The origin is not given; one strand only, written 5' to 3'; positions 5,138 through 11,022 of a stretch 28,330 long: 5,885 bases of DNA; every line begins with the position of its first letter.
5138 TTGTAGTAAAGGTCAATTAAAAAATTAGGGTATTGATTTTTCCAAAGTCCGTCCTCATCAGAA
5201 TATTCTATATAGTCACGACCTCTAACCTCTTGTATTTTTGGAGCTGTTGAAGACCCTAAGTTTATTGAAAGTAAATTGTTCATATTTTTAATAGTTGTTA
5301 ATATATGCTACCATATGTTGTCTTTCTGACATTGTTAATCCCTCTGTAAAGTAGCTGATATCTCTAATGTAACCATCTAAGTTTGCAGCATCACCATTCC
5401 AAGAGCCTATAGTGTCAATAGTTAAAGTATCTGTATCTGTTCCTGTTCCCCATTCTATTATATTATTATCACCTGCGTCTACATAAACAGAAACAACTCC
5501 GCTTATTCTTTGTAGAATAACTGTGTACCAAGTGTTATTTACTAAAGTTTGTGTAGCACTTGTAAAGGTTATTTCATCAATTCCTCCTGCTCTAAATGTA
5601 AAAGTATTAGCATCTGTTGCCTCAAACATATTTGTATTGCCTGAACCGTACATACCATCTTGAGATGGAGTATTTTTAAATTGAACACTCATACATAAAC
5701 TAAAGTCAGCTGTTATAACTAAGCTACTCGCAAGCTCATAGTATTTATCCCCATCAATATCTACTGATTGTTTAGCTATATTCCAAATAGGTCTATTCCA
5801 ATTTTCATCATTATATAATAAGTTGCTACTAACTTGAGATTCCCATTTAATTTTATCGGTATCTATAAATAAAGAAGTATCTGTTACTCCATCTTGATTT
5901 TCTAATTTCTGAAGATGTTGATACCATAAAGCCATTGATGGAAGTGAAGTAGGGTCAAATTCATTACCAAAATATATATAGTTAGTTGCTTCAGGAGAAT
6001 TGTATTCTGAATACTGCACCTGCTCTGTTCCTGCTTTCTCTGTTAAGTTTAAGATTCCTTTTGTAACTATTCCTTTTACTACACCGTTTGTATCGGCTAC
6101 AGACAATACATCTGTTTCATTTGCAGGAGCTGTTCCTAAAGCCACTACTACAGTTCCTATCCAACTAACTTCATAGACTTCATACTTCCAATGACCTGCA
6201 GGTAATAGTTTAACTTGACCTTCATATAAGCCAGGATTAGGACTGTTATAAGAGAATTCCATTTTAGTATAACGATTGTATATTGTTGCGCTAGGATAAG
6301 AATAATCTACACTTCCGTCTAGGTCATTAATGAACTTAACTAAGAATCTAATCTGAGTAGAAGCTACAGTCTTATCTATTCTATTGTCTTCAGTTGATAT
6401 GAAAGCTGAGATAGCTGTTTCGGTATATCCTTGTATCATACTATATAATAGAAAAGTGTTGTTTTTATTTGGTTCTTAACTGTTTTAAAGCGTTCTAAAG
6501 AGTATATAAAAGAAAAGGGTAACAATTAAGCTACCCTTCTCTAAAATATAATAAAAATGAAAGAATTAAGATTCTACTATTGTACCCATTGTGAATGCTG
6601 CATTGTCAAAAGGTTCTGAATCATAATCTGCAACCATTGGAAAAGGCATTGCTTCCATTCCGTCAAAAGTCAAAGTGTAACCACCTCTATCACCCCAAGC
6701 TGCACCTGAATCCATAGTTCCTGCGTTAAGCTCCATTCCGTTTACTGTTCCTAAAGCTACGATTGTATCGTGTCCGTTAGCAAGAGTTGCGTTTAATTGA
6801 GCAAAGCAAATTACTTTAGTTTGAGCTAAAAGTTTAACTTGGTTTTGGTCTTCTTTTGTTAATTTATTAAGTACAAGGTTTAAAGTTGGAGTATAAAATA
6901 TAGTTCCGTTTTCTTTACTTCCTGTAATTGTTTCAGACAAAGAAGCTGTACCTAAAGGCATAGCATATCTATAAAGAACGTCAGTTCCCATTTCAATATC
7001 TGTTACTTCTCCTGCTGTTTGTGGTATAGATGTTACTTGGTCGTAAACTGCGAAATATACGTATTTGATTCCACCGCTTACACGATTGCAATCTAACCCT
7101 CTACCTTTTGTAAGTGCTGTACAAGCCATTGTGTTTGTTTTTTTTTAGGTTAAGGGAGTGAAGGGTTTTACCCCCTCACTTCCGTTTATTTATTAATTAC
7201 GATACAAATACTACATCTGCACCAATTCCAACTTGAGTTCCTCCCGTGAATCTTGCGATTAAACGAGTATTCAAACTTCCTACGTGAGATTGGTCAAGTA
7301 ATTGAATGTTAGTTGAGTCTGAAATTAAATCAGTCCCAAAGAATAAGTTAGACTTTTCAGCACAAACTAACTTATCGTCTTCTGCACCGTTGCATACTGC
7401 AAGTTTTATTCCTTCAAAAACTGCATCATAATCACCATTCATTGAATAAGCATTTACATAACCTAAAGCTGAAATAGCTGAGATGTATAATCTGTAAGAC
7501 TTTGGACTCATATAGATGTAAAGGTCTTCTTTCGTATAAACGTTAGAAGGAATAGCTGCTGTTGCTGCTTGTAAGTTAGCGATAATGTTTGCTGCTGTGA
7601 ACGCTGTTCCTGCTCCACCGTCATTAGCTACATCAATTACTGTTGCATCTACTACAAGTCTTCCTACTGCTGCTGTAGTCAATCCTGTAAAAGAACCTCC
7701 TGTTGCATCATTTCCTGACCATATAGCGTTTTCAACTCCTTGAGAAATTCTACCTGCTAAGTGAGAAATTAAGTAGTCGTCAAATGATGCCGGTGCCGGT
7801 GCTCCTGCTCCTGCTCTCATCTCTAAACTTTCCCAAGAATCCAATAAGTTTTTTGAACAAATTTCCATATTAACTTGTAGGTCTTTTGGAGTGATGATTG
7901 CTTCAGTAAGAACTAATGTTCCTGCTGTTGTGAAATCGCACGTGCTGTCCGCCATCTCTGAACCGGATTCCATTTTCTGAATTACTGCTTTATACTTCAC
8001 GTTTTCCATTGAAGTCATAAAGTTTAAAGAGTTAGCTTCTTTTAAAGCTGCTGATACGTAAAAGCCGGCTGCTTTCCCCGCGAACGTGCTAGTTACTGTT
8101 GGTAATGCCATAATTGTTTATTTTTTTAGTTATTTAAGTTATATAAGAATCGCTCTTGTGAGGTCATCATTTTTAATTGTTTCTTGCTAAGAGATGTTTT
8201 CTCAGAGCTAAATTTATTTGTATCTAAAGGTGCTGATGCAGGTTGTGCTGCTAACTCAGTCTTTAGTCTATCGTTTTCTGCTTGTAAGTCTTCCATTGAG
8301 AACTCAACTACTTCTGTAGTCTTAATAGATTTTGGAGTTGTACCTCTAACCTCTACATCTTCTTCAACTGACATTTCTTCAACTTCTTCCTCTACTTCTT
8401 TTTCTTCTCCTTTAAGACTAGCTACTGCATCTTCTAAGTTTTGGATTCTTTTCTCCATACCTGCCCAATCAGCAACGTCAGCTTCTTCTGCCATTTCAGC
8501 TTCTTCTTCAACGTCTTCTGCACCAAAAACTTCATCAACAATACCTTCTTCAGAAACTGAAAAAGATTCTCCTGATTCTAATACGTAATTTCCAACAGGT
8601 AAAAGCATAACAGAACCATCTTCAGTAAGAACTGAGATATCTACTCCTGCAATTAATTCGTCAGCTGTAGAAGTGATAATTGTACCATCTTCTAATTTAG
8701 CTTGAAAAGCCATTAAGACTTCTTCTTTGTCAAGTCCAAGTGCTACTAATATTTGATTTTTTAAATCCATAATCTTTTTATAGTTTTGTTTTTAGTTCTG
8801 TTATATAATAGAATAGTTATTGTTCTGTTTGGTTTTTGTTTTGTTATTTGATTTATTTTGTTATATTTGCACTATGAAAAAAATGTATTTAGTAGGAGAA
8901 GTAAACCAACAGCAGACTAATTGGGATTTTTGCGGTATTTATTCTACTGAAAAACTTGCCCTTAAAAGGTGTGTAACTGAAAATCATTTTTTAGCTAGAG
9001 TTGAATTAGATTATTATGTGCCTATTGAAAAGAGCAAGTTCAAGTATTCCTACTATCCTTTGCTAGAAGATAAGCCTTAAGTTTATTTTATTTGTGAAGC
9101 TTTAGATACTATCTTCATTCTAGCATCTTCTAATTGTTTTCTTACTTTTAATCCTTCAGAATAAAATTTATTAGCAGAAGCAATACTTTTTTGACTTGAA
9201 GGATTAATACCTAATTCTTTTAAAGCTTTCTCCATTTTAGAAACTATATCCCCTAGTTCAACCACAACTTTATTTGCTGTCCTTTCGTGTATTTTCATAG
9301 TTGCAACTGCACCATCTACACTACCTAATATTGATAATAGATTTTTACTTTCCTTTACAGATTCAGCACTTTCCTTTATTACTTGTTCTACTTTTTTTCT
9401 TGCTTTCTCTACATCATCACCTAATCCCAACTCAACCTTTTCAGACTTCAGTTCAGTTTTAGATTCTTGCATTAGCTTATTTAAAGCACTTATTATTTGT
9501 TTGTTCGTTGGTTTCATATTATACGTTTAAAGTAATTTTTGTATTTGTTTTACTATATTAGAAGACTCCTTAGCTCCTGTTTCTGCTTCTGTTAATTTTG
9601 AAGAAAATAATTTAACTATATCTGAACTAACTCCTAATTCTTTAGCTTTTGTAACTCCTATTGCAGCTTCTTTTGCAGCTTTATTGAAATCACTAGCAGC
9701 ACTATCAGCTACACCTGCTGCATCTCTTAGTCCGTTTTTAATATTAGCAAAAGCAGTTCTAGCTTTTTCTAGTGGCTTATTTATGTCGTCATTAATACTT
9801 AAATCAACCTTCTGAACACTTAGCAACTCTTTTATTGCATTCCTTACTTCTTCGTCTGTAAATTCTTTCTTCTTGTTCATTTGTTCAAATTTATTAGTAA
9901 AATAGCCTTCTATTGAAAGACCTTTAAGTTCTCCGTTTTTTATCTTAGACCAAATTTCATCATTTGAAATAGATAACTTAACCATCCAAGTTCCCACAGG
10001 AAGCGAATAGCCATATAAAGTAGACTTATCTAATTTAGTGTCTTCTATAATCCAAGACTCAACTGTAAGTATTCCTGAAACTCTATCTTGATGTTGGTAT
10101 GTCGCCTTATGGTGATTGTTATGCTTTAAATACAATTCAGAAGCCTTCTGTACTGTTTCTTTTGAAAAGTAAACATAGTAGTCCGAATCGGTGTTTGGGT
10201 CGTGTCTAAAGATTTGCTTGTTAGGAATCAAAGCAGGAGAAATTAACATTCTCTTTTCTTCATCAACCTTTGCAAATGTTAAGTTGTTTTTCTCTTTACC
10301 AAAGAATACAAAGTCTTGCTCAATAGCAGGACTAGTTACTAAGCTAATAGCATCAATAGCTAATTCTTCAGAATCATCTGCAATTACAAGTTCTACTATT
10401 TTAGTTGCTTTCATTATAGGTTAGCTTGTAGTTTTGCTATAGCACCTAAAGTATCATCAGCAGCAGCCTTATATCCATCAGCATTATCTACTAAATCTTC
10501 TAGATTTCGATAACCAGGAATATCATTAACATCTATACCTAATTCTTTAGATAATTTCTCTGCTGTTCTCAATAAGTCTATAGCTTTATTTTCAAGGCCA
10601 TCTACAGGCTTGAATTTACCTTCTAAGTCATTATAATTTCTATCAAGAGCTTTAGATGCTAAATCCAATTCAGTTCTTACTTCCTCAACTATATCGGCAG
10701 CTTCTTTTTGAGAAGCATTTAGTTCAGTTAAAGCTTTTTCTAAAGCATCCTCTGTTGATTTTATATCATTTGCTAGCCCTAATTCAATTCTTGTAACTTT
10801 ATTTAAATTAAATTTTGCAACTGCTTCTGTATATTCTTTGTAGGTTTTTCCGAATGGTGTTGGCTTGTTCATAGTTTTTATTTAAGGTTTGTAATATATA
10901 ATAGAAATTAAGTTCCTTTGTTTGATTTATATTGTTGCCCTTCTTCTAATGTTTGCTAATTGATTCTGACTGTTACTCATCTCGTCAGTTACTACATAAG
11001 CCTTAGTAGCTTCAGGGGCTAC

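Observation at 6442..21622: Invariant 12-mer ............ upstream of five late gene blocks: candidate late promoter read by the phage sigma factor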

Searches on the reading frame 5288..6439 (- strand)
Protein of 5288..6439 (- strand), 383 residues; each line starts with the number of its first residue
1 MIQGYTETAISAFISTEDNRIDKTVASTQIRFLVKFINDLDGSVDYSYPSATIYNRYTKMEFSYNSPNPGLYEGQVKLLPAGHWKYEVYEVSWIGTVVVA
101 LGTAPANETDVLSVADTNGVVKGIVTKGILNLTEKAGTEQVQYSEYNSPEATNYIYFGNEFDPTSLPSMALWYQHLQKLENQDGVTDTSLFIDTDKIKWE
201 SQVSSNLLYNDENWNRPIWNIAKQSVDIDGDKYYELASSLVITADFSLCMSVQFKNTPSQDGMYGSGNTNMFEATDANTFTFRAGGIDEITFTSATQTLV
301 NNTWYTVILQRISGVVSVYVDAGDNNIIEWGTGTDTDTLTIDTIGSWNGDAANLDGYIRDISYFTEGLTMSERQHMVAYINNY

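Call 6: search_protein_families(library=pfam, proteins=[window:5288-6439:-], max_evalue=0.01)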
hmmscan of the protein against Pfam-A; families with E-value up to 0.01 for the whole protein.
window:5288-6439:- (383 aa): 1 family
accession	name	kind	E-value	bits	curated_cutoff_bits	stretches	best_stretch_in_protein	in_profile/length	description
PF13385.13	Laminin_G_3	-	1.7e-07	31.9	27.6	1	230-372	3-149/151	Concanavalin A-like lectin/glucanases superfamily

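Call 8: search_protein_families(library=phrogs, proteins=[window:5288-6439:-], max_evalue=0.001)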
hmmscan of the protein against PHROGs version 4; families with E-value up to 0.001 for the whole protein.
window:5288-6439:- (383 aa): 0 families

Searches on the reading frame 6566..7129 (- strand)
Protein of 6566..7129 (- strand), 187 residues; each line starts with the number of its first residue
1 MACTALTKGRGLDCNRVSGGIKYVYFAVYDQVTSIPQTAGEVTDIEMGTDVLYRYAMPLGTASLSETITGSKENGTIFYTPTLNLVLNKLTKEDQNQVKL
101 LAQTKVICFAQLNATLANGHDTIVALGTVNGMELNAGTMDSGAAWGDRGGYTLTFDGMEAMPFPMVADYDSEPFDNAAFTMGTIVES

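Call 6: search_protein_families(library=pfam, proteins=[window:6566-7129:-], max_evalue=0.01)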
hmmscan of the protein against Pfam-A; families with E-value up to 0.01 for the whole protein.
window:6566-7129:- (187 aa): 0 families

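Call 8: search_protein_families(library=phrogs, proteins=[window:6566-7129:-], max_evalue=0.001)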
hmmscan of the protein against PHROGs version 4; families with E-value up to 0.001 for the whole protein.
window:6566-7129:- (187 aa): 1 family
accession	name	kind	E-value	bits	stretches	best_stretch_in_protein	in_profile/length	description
phrog_19091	-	unknown function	7.3e-18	65.8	1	6-174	5-168/181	-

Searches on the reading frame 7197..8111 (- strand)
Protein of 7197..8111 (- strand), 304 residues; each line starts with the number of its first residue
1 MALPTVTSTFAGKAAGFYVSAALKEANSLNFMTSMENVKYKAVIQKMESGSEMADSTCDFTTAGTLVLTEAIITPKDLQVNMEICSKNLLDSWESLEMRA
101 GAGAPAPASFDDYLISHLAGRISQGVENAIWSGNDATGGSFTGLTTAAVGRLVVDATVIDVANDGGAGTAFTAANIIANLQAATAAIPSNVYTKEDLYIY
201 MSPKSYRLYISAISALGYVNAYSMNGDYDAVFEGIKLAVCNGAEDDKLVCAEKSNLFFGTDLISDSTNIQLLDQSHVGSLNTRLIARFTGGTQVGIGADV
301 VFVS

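Call 8: search_protein_families(library=phrogs, proteins=[window:7197-8111:-], max_evalue=0.001)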
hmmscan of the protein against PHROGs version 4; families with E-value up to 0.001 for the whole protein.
window:7197-8111:- (304 aa): 2 families
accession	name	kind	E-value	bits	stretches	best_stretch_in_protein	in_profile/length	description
phrog_11320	-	unknown function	3.4e-25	89.6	1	9-302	10-303/324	-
phrog_1623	-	head and packaging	1.1e-06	29.2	1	74-260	94-262/305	virion structural protein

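Call 67: search_protein_families(library=pfam, proteins=[window:7197-8111:-], max_evalue=0.01)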
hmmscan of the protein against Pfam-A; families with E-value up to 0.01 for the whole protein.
window:7197-8111:- (304 aa): 0 families

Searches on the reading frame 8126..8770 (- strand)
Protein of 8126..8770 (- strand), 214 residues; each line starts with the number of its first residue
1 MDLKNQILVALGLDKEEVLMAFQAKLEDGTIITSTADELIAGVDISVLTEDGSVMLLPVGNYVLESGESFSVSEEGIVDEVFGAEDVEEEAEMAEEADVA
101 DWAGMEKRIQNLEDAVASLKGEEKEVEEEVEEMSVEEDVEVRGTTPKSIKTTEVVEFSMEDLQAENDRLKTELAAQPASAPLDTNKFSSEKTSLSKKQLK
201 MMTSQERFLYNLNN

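Call 6: search_protein_families(library=pfam, proteins=[window:8126-8770:-], max_evalue=0.01)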
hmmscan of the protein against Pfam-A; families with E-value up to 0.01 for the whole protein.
window:8126-8770:- (214 aa): 0 families

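Call 8: search_protein_families(library=phrogs, proteins=[window:8126-8770:-], max_evalue=0.001)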
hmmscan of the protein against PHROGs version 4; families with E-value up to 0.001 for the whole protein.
window:8126-8770:- (214 aa): 1 family
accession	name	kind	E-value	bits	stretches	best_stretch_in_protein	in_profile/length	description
phrog_24921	-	unknown function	5.9e-05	23.3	1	5-133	187-314/349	-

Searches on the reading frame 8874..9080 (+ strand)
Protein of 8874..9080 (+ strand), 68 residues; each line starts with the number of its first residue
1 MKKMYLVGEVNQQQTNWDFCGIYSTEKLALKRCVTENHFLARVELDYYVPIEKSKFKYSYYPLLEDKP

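Call 67: search_protein_families(library=pfam, proteins=[window:8874-9080:+], max_evalue=0.01)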
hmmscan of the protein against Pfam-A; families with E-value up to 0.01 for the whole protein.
window:8874-9080:+ (68 aa): 0 families

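Call 74: search_protein_families(library=phrogs, proteins=[window:8874-9080:+], max_evalue=0.01)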
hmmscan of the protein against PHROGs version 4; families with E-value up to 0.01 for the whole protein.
window:8874-9080:+ (68 aa): 1 family
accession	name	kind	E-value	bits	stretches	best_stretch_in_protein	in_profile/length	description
phrog_5619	-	unknown function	0.0088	17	0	15-41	39-65/79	-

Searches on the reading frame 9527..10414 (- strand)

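Call 8: search_protein_families(library=phrogs, proteins=[window:9527-10414:-], max_evalue=0.001)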
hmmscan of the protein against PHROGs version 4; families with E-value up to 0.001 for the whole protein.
window:9527-10414:- (295 aa): 8 families
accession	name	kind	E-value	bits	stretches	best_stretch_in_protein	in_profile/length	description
phrog_24921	-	unknown function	1.6e-41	143.6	1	15-189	11-187/349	-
phrog_1530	-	other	1.1e-18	68.7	1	31-190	226-367/379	DNA methyltransferase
phrog_15223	-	other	3.1e-13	51.1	1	46-181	5-123/199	protease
phrog_3017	-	head and packaging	3.6e-12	47.2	1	17-272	7-256/402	head maturation protease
phrog_34096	-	head and packaging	4e-10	40.1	1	45-183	124-246/412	head maturation protease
phrog_33677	-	head and packaging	2.1e-06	28.1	1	55-174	157-266/564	head maturation protease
phrog_19260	-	unknown function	5.4e-06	27.1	1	16-217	6-191/253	-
phrog_13242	-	unknown function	0.00012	22.3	1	79-171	336-422/450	-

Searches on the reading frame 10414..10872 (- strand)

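Call 6: search_protein_families(library=pfam, proteins=[window:10414-10872:-], max_evalue=0.01)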
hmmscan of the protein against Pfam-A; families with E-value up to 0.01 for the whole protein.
window:10414-10872:- (152 aa): 1 family
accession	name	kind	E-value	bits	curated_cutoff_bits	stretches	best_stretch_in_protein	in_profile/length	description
PF04108.17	ATG17_like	-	0.0014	18.6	43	1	24-151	144-262/355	Autophagy protein ATG17-like domain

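Call 8: search_protein_families(library=phrogs, proteins=[window:10414-10872:-], max_evalue=0.001)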
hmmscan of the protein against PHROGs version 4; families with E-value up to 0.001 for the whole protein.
window:10414-10872:- (152 aa): 0 families
